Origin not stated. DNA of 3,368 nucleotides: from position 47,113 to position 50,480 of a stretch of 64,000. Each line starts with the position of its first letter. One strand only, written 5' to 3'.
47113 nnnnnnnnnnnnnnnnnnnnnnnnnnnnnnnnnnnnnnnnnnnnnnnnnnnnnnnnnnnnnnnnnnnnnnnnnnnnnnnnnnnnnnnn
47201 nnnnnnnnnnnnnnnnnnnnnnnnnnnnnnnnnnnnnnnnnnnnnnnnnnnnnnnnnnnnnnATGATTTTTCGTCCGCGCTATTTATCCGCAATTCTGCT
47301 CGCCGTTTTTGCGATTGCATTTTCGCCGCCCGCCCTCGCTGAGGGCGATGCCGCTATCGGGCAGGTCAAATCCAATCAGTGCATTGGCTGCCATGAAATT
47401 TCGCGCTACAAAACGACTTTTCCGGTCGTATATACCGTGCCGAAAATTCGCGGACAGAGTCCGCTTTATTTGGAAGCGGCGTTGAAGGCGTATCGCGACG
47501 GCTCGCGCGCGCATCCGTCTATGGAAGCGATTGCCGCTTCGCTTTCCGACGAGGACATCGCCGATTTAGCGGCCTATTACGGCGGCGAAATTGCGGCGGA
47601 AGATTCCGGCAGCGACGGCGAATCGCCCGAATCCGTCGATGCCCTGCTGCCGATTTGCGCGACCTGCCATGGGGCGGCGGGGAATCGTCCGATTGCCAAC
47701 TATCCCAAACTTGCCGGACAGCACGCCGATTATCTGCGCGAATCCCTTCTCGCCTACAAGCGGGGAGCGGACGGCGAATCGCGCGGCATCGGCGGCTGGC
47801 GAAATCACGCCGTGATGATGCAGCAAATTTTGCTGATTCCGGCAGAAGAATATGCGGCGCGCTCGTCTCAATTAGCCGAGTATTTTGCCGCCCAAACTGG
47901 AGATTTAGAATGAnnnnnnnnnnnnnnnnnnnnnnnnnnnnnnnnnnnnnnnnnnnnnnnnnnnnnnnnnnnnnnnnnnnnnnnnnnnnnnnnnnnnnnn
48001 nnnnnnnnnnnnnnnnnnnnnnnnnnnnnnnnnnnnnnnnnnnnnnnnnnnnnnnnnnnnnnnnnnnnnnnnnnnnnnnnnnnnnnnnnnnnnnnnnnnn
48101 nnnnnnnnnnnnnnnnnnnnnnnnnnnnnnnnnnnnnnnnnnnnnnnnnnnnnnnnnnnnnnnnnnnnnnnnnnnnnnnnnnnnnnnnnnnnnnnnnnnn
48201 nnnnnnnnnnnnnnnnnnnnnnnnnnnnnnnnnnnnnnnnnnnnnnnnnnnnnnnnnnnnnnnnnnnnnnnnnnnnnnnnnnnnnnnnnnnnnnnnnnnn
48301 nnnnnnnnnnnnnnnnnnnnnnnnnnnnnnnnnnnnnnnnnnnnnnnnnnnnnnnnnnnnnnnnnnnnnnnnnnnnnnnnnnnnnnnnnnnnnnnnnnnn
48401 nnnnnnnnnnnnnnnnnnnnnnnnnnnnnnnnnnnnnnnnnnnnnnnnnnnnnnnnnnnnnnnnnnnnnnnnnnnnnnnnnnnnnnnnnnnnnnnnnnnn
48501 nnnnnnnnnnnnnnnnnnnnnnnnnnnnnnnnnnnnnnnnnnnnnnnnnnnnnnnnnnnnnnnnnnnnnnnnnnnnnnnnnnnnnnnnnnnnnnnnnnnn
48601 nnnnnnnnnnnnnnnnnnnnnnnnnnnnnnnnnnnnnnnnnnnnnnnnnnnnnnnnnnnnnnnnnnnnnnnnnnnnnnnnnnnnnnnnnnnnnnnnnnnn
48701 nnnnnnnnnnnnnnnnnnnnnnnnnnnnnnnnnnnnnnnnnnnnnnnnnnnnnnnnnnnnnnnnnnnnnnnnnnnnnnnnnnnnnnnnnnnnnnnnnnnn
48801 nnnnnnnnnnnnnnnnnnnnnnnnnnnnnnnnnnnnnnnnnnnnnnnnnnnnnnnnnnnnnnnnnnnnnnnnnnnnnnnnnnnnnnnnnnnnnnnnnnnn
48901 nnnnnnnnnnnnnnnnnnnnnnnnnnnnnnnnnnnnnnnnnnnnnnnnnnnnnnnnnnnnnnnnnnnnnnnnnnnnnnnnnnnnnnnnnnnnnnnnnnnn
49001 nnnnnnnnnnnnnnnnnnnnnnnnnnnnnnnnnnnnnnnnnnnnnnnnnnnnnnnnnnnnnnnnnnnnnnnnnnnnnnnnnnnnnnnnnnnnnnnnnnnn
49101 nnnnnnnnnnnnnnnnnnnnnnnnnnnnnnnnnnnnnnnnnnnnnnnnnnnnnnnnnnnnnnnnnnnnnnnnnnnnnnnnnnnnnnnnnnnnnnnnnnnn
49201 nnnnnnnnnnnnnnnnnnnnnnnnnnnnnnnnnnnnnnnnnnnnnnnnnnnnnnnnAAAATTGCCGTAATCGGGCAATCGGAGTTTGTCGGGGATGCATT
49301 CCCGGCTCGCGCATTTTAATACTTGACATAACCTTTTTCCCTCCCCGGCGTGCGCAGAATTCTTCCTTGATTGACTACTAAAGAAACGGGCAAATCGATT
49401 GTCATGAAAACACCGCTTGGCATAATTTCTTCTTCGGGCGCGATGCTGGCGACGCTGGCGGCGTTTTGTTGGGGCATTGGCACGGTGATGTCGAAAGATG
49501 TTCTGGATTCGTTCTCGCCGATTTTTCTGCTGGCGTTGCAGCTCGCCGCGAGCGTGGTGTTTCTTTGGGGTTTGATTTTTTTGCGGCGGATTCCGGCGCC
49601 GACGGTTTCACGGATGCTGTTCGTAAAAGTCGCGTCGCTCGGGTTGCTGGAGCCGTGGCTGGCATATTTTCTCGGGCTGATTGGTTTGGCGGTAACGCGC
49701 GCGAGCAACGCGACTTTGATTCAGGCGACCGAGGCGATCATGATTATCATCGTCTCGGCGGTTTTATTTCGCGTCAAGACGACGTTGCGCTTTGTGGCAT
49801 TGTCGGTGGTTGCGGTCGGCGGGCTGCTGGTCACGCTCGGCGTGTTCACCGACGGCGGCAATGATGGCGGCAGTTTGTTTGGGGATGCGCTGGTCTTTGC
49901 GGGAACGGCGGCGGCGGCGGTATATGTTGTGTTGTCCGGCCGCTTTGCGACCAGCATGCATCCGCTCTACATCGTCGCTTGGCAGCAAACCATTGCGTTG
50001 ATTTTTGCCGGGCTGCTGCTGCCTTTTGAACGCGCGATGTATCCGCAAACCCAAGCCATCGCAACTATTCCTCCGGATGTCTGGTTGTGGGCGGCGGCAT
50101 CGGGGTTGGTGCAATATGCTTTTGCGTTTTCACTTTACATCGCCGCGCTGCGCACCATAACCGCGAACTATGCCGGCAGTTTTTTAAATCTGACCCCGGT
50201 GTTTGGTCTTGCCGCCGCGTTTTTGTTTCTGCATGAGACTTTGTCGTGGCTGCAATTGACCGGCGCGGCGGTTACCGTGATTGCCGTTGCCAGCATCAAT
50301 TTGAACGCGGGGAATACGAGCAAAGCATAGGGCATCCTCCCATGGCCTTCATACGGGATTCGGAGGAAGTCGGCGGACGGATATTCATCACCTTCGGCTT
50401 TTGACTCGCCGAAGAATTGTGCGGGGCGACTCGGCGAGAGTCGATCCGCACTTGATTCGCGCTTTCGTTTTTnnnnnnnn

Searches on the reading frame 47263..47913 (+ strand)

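Call 70: search_protein_families(library=pfam, proteins=[window:47263-47913:+], max_evalue=0.00001)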
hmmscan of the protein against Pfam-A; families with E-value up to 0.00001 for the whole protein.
window:47263-47913:+ (216 aa): 2 families
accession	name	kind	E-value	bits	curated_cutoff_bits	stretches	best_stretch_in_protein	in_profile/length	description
PF00034.26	Cytochrom_C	-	1.1e-14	55.9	21.3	1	132-187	12-67/90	Cytochrome c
PF13442.11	Cytochrome_CBB3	-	3.2e-09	37.4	27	0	37-105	11-67/68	Cytochrome C oxidase, cbb3-type, subunit III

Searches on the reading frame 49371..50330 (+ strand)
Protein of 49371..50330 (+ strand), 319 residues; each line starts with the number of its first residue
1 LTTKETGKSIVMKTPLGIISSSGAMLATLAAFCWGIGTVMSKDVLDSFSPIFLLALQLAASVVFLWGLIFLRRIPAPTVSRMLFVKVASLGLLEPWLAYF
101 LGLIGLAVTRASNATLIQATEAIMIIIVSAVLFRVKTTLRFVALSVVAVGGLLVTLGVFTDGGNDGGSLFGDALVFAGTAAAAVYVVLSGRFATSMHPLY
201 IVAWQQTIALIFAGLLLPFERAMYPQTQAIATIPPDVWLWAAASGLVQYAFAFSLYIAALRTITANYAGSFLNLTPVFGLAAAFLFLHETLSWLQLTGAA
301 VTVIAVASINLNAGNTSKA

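Call 70: search_protein_families(library=pfam, proteins=[window:49371-50330:+], max_evalue=0.00001)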
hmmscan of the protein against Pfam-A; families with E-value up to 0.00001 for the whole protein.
window:49371-50330:+ (319 aa): 1 family
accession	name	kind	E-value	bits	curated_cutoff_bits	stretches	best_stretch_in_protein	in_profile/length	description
PF00892.27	EamA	-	3.8e-35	121.5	28.2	2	170-310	2-134/135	EamA-like transporter family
